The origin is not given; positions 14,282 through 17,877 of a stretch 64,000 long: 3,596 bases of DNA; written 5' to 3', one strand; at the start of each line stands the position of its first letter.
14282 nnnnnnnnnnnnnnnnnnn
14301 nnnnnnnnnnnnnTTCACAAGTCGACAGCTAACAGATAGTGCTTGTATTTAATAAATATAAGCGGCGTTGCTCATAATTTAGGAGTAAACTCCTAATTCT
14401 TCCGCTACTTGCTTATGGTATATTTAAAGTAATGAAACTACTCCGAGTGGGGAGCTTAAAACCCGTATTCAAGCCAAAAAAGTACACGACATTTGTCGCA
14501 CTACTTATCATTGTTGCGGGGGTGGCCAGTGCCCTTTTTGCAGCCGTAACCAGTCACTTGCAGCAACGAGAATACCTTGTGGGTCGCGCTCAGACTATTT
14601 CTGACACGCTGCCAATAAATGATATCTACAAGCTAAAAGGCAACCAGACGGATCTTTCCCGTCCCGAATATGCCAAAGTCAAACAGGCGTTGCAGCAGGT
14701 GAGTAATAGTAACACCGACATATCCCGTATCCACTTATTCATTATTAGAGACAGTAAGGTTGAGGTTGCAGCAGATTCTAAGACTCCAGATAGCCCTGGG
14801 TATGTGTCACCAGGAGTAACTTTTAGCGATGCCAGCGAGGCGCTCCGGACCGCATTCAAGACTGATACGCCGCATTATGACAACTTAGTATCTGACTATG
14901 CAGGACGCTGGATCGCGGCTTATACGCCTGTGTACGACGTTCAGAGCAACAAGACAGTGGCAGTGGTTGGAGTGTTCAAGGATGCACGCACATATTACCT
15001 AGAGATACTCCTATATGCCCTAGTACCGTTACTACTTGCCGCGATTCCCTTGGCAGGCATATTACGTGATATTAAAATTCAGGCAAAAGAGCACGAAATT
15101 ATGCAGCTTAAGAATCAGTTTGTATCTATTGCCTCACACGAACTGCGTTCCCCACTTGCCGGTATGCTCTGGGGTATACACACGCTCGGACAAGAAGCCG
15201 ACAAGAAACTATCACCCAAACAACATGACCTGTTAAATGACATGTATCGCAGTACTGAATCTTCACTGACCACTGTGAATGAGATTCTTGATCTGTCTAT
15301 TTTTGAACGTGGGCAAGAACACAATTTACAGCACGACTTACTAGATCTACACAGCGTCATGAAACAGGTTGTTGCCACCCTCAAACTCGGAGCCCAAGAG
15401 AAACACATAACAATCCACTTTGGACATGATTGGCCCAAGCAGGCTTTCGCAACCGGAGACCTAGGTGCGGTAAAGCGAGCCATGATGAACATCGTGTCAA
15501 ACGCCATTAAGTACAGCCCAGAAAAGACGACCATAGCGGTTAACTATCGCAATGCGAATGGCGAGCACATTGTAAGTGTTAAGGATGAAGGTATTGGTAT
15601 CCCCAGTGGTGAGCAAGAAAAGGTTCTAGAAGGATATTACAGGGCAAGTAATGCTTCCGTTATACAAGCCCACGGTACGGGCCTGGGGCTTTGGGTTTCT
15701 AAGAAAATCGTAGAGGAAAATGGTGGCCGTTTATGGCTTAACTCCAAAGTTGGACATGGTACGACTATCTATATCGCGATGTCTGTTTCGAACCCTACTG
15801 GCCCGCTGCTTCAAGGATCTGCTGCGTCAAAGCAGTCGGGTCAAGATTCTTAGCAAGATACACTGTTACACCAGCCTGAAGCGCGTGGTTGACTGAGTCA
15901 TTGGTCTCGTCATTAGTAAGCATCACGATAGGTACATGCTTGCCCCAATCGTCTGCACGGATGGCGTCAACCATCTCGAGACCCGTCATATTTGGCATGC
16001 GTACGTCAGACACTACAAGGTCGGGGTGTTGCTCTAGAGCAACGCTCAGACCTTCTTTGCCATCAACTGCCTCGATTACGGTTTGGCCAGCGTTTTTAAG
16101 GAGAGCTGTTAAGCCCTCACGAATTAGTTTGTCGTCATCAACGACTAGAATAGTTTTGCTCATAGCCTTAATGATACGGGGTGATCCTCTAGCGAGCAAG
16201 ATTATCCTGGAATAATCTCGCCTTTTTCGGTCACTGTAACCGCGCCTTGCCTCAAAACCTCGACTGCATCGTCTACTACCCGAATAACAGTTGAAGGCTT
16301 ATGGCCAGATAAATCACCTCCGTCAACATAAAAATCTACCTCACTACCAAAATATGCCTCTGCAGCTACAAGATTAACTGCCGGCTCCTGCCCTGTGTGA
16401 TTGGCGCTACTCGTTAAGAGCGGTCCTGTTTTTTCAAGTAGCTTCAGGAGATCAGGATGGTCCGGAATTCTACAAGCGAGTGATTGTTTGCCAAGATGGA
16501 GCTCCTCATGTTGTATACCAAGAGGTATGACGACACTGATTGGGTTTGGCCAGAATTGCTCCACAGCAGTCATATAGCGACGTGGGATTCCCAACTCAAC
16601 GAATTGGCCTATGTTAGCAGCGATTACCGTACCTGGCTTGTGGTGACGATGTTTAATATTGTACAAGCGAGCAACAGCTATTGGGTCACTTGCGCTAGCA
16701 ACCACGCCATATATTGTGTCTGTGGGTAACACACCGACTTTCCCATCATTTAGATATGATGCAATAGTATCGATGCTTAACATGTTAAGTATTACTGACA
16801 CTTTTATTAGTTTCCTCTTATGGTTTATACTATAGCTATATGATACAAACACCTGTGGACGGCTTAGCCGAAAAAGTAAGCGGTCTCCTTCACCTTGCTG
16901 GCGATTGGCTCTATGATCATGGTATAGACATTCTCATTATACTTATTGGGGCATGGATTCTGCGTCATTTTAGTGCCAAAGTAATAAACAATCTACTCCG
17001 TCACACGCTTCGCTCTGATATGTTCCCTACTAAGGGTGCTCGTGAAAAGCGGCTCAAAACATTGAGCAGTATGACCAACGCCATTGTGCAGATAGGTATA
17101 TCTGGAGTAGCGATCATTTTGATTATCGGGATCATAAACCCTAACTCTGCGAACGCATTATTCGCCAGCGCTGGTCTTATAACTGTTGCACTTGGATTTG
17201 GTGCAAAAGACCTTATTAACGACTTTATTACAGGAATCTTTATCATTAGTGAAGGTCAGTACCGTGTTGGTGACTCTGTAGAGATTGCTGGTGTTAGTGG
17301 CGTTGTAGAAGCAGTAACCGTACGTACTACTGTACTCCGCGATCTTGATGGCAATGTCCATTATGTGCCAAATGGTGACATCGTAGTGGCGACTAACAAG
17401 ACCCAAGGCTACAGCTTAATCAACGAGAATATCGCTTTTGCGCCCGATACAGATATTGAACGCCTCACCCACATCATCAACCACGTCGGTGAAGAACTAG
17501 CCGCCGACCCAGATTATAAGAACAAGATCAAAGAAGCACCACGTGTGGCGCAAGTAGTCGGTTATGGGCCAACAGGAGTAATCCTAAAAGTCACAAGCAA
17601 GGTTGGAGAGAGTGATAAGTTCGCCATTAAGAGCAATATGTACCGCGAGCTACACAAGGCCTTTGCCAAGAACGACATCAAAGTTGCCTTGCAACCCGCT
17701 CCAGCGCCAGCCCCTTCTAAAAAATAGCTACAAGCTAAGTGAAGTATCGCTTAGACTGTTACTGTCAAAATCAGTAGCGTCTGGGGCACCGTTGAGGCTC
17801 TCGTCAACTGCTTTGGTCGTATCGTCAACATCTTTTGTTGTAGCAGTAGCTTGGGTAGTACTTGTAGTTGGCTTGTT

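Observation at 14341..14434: About 90-nt promoter/leader module shared by the histidine kinase gene and a secreted coiled-coil protein gene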

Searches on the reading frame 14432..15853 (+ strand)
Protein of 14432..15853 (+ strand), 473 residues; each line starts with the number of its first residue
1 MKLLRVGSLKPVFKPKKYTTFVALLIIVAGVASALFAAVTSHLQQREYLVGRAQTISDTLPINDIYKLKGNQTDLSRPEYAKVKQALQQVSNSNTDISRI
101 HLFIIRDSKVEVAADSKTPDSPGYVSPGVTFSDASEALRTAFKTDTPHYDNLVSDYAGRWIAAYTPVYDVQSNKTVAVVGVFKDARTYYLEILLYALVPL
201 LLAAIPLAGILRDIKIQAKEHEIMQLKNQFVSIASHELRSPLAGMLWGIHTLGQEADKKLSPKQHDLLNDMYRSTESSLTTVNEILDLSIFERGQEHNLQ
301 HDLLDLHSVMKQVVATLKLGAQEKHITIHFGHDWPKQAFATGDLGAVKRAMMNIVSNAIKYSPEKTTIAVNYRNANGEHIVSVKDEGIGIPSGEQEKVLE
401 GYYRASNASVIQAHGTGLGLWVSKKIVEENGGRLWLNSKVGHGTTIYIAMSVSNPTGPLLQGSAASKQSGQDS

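Call 8: search_protein_families(library=pfam, proteins=[window:14432-15853:+], max_evalue=0.01)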
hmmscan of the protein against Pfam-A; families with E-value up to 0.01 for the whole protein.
window:14432-15853:+ (473 aa): 3 families
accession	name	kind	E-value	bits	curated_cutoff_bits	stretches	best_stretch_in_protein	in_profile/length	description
PF02518.31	HATPase_c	-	1.6e-22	80.5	26.4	1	343-450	2-107/111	Histidine kinase-, DNA gyrase B-, and HSP90-like ATPase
PF00512.31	HisKA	-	4.8e-12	46.2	26.9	1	227-292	2-64/66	His Kinase A (phospho-acceptor) domain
PF13589.12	HATPase_c_3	-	0.004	17.6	25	1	348-401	4-56/137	Histidine kinase-, DNA gyrase B-, and HSP90-like ATPase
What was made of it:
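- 14432..15853 (+): Histidine kinase gene, predicted to be leaderless with transcription starting at or next to A14432. Pfam HisKA and HATPase_c (call 8).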

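Call 16: find_encoding_contigs(protein=window:14432-15853:+, flank=10000, max_places=10)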
Protein window:14432-15853:+ (473 aa): 1 contig read that carries it; 1 place shown.
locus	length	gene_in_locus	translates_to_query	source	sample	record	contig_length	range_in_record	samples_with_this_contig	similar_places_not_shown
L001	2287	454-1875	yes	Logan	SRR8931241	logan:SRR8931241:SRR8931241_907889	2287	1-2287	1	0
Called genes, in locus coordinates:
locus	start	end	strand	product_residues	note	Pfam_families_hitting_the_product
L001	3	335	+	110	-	?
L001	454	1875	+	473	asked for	PF00512:HisKA, PF02518:HATPase_c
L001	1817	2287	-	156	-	?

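Call 18: find_homologous_proteins(query=window:14432-15853:+, max_evalue=1e-30)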
Query window:14432-15853:+ (473 aa): 358 proteins with E <= 1e-30 among 8000 candidates; the best 120 are listed.
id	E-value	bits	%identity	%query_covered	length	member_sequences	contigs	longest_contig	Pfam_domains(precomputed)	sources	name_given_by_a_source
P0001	5.8e-269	910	88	99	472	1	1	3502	PF02518.32,PF00512.32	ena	-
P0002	1.6e-268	909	90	95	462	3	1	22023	PF02518.32,PF00512.32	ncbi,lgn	-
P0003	8.2e-268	907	89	96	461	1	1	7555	PF02518.32,PF00512.32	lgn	-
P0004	1.3e-252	856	87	96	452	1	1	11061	PF02518.32,PF00512.32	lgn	-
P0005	1.7e-236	803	78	97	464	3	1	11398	PF02518.32,PF00512.32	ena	-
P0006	4.9e-229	779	75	100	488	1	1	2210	PF02518.32,PF00512.32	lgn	-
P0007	1.6e-225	767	72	100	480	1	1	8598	PF02518.32,PF00512.32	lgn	-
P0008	3.4e-213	727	69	100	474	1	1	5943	PF02518.32,PF00512.32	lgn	-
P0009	4.6e-211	720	69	100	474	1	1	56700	PF02518.32,PF00512.32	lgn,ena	-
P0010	1.9e-209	714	70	94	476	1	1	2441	PF02518.32,PF00512.32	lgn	-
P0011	2.9e-203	694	69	95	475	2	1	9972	PF02518.32,PF00512.32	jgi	jgi:signal transduction histidine kinase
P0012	3.4e-200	684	68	95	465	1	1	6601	PF02518.32,PF00512.32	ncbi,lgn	-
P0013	2.9e-196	671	65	100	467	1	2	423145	PF02518.32,PF00512.32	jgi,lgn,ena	jgi:signal transduction histidine kinase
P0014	8.6e-194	663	65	100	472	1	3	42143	PF02518.32,PF00512.32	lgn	-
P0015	2.0e-192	658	66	94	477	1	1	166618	PF02518.32,PF00512.32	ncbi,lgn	-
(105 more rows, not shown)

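Call 19: find_encoding_contigs(protein=P0002, flank=10000, max_places=3)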
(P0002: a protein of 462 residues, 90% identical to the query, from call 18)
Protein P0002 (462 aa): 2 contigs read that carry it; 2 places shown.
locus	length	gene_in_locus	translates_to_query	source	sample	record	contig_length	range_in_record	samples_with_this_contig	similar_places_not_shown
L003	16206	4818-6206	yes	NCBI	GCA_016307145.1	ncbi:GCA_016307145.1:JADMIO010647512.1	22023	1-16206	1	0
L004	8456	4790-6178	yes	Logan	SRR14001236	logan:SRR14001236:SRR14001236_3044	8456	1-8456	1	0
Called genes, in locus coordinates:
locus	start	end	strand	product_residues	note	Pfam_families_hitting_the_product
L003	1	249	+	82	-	?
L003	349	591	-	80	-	-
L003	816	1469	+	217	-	-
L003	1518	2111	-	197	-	-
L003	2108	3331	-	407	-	PF07690:MFS_1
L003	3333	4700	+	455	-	PF01225:Mur_ligase, PF08245:Mur_ligase_M, PF02875:Mur_ligase_C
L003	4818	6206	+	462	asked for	PF00512:HisKA, PF02518:HATPase_c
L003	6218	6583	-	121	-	PF00072:Response_reg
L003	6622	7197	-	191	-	PF01300:Sua5_yciO_yrdC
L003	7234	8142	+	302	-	PF00924:MS_channel_2nd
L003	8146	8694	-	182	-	-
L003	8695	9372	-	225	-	-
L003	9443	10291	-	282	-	PF00730:HhH-GPD, PF00633:HHH (weak)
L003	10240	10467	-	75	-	-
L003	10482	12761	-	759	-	PF13620:CarboxypepD_reg, PF13715:CarbopepD_reg_2 (faint)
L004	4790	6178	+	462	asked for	PF00512:HisKA, PF02518:HATPase_c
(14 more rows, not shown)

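Call 20: find_encoding_contigs(protein=P0005, flank=10000, max_places=3)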
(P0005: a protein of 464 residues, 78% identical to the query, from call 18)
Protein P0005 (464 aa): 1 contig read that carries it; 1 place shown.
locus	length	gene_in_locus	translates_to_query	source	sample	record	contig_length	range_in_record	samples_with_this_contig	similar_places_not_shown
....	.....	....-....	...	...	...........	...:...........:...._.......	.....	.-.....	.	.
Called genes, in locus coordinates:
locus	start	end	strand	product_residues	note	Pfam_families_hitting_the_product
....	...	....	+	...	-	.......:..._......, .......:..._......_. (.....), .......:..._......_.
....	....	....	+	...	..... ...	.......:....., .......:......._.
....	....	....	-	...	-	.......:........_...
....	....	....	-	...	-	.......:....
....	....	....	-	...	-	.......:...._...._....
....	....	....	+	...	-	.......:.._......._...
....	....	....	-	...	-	-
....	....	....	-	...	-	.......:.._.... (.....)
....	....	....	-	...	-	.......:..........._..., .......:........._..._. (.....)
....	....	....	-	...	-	-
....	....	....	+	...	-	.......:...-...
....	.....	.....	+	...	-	-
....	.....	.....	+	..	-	-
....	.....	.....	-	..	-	?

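Call 21: find_encoding_contigs(protein=P0009, flank=10000, max_places=3)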
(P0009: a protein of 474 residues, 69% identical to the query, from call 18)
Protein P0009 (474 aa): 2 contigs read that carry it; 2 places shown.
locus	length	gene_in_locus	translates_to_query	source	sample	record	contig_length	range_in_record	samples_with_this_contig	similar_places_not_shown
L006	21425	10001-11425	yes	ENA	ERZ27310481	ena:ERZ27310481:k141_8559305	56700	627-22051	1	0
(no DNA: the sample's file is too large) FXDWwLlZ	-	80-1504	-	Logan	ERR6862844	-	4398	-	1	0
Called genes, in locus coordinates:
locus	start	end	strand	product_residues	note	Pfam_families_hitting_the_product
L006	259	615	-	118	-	PF02325:CCB3_YggT (weak)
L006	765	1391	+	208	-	-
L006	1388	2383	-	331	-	PF01207:Dus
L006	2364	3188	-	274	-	-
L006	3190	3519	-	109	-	-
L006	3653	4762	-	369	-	PF12679:ABC2_membrane_2 (weak), PF12698:ABC2_membrane_3, PF01061:ABC2_membrane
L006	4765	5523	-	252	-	PF02463:SMC_N (faint), PF00005:ABC_tran, PF13175:AAA_15 (faint), PF13304:AAA_21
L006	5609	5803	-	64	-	-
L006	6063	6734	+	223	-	-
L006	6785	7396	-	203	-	-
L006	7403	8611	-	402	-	PF07690:MFS_1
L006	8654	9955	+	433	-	PF01225:Mur_ligase, PF08245:Mur_ligase_M, PF02875:Mur_ligase_C (weak)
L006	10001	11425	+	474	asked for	PF00512:HisKA, PF02518:HATPase_c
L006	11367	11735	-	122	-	PF00072:Response_reg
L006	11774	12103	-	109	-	PF03819:MazG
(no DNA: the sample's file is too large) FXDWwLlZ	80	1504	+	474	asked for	PF00512:HisKA, PF02518:HATPase_c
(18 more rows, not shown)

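Call 22: find_encoding_contigs(protein=P0013, flank=10000, max_places=3)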
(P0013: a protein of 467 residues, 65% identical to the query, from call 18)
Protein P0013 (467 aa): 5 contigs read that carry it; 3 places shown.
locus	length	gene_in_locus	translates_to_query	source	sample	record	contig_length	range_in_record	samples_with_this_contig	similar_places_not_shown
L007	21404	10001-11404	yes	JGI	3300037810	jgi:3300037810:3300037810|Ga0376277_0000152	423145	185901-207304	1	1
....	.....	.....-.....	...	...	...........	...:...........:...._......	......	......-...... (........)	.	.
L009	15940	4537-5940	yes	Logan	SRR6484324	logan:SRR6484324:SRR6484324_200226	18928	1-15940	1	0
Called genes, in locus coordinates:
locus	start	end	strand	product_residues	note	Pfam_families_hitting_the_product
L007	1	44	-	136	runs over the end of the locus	-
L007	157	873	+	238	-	-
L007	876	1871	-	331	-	PF01207:Dus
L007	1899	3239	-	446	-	-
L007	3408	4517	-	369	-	PF12679:ABC2_membrane_2 (weak), PF12698:ABC2_membrane_3, PF01061:ABC2_membrane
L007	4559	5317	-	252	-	PF02463:SMC_N (faint), PF00005:ABC_tran, PF13175:AAA_15 (faint), PF13304:AAA_21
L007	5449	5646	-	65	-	-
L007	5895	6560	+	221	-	-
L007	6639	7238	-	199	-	-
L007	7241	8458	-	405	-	PF07690:MFS_1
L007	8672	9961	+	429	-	PF01225:Mur_ligase, PF08245:Mur_ligase_M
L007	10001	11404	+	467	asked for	PF00512:HisKA, PF02518:HATPase_c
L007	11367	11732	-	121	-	PF00072:Response_reg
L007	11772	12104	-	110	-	PF03819:MazG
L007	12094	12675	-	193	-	PF01300:Sua5_yciO_yrdC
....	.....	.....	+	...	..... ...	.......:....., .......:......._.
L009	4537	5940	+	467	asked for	PF00512:HisKA, PF02518:HATPase_c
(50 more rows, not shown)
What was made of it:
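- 15795..16199 (-): Stand-alone receiver-domain response regulator, convergent with the kinase. Relatives show the same arrangement (calls 19-22).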

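Call 25: find_encoding_contigs(protein=P0004, flank=10000, max_places=3)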
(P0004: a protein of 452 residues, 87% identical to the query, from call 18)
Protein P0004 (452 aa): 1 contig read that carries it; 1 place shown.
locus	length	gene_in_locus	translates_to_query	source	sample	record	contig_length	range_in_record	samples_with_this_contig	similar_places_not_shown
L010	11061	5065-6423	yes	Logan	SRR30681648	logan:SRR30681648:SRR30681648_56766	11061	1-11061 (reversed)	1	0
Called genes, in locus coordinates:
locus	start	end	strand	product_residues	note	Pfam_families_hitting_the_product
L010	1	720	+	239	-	?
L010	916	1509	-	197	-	-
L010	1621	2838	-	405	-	PF07690:MFS_1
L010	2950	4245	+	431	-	PF01225:Mur_ligase, PF02875:Mur_ligase_C (faint), PF08245:Mur_ligase_M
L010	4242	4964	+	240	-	PF03372:Exo_endo_phos, PF14529:Exo_endo_phos_2 (faint)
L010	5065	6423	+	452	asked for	PF00512:HisKA, PF02518:HATPase_c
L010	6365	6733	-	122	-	PF00072:Response_reg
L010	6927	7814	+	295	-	PF00924:MS_channel_2nd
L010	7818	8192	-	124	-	-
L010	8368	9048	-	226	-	-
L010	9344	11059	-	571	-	?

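Call 26: find_encoding_contigs(protein=P0003, flank=10000, max_places=3)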
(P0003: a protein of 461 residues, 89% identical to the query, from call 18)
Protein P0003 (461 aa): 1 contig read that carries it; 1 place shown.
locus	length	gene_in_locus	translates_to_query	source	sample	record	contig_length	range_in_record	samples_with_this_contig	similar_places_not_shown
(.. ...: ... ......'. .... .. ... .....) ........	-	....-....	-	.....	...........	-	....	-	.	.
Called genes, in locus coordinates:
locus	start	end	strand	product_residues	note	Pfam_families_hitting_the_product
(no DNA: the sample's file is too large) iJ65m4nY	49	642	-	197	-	-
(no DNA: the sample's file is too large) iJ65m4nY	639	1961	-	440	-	PF12832:MFS_1_like (faint), PF07690:MFS_1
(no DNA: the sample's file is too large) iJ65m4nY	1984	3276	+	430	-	PF01225:Mur_ligase, PF08245:Mur_ligase_M, PF02875:Mur_ligase_C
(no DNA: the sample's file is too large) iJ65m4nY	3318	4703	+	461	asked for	PF00512:HisKA, PF02518:HATPase_c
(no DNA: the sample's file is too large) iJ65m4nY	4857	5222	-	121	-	PF00072:Response_reg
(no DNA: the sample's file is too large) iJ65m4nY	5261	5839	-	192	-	PF01300:Sua5_yciO_yrdC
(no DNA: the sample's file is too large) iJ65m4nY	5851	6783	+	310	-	PF00924:MS_channel_2nd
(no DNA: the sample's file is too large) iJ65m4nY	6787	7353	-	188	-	-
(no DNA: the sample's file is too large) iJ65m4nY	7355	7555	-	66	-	?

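Call 27: find_encoding_contigs(protein=P0007, flank=10000, max_places=3)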
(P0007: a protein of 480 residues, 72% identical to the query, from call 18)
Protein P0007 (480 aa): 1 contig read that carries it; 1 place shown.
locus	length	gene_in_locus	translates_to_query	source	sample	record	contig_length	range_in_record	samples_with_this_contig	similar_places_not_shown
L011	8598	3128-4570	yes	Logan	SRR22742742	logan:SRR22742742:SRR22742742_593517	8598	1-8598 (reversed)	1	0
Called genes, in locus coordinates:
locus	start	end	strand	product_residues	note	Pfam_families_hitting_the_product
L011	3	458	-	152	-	?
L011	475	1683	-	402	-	PF07690:MFS_1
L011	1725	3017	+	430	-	PF01225:Mur_ligase, PF02875:Mur_ligase_C (faint), PF08245:Mur_ligase_M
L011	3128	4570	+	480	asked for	PF00512:HisKA, PF02518:HATPase_c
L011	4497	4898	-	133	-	PF00072:Response_reg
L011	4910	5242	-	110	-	PF03819:MazG, PF12643:MazG-like (faint)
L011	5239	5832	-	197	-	PF01300:Sua5_yciO_yrdC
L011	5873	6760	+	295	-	PF00924:MS_channel_2nd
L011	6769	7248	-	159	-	-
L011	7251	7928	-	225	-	-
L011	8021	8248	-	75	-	-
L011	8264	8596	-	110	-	?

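Call 43: find_encoding_contigs(protein=P0001, flank=10000, max_places=3)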
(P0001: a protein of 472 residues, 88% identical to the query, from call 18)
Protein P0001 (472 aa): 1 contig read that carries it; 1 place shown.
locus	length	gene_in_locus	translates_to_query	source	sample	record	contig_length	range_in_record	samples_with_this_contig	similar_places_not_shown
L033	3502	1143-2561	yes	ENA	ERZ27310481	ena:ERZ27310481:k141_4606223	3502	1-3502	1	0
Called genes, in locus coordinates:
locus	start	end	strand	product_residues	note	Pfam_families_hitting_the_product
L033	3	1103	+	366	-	?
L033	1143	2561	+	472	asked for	PF00512:HisKA, PF02518:HATPase_c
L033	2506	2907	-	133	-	PF00072:Response_reg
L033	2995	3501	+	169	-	?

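Call 44: find_encoding_contigs(protein=P0006, flank=10000, max_places=3)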
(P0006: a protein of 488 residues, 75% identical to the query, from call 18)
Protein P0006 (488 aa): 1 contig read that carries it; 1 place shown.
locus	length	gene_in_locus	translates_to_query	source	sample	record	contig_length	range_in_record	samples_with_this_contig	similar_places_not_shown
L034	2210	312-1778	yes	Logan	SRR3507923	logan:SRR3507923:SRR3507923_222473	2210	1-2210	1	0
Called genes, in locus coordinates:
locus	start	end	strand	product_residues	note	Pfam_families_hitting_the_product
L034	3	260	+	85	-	?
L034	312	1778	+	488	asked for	PF00512:HisKA, PF02518:HATPase_c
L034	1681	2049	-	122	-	PF00072:Response_reg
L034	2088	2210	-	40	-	?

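Call 65: find_encoding_contigs(protein=P0011, flank=10000, max_places=3)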
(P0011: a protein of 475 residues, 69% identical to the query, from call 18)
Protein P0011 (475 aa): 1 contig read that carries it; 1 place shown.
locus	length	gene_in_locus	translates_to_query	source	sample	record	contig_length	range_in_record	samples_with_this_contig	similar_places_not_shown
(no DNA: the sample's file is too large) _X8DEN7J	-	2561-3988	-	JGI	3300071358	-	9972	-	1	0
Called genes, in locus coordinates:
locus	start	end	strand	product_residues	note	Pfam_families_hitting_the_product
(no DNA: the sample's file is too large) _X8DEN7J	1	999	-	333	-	?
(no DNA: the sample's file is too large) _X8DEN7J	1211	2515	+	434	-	PF01225:Mur_ligase, PF08245:Mur_ligase_M, PF02875:Mur_ligase_C (weak)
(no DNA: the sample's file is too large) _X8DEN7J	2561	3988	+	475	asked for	PF00512:HisKA, PF02518:HATPase_c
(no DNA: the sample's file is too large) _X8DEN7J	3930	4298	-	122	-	PF00072:Response_reg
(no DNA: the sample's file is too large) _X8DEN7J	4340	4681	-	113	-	PF03819:MazG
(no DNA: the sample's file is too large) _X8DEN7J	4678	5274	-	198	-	PF01300:Sua5_yciO_yrdC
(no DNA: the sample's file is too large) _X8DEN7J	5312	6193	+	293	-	PF00924:MS_channel_2nd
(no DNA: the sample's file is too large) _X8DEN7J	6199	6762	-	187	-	-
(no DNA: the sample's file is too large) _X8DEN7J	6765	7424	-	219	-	-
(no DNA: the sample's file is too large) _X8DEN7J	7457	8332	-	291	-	PF00730:HhH-GPD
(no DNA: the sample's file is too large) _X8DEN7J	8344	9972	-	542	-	?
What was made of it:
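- Two further contigs without DNA have Mur ligase-to-kinase gaps of 41 and 45 nt, too short to hold the insert (calls 26, 65).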

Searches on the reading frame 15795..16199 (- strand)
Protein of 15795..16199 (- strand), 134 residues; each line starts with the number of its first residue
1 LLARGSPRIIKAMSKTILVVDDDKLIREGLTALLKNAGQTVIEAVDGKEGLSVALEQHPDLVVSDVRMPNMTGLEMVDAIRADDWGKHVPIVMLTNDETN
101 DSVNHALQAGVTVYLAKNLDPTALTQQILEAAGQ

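Call 49: search_protein_families(library=pfam, proteins=[window:15795-16199:-], max_evalue=0.001)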
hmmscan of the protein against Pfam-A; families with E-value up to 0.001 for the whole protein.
window:15795-16199:- (134 aa): 1 family
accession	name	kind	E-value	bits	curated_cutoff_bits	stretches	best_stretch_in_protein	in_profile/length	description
PF00072.30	Response_reg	-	1.6e-28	99.5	30.2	1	17-128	1-110/111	Response regulator receiver domain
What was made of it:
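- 15795..16199 (-): Pfam Response_reg is the only hit, in a protein of at most 134 aa (call 49).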

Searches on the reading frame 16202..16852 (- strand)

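Call 8: search_protein_families(library=pfam, proteins=[window:16202-16852:-], max_evalue=0.01)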
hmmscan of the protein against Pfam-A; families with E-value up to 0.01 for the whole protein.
window:16202-16852:- (216 aa): 1 family
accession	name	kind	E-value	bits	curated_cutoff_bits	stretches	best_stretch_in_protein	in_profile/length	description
PF01300.24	Sua5_yciO_yrdC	-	1.1e-40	139.5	25.1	1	33-203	2-178/178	Telomere recombination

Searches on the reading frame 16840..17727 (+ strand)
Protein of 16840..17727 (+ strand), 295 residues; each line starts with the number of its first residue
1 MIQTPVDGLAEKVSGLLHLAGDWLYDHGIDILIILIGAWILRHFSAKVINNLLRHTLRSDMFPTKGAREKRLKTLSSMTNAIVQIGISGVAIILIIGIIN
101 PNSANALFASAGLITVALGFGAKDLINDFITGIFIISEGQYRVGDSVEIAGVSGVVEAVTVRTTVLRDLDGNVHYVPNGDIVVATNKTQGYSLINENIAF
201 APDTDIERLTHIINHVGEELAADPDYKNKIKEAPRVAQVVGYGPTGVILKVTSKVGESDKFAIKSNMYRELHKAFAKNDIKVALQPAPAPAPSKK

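Call 8: search_protein_families(library=pfam, proteins=[window:16840-17727:+], max_evalue=0.01)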
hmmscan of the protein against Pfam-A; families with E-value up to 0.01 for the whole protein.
window:16840-17727:+ (295 aa): 1 family
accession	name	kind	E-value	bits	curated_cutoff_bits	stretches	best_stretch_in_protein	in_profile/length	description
PF00924.24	MS_channel_2nd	-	2.4e-17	63.2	20.2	1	124-183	1-62/68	Mechanosensitive ion channel, beta-domain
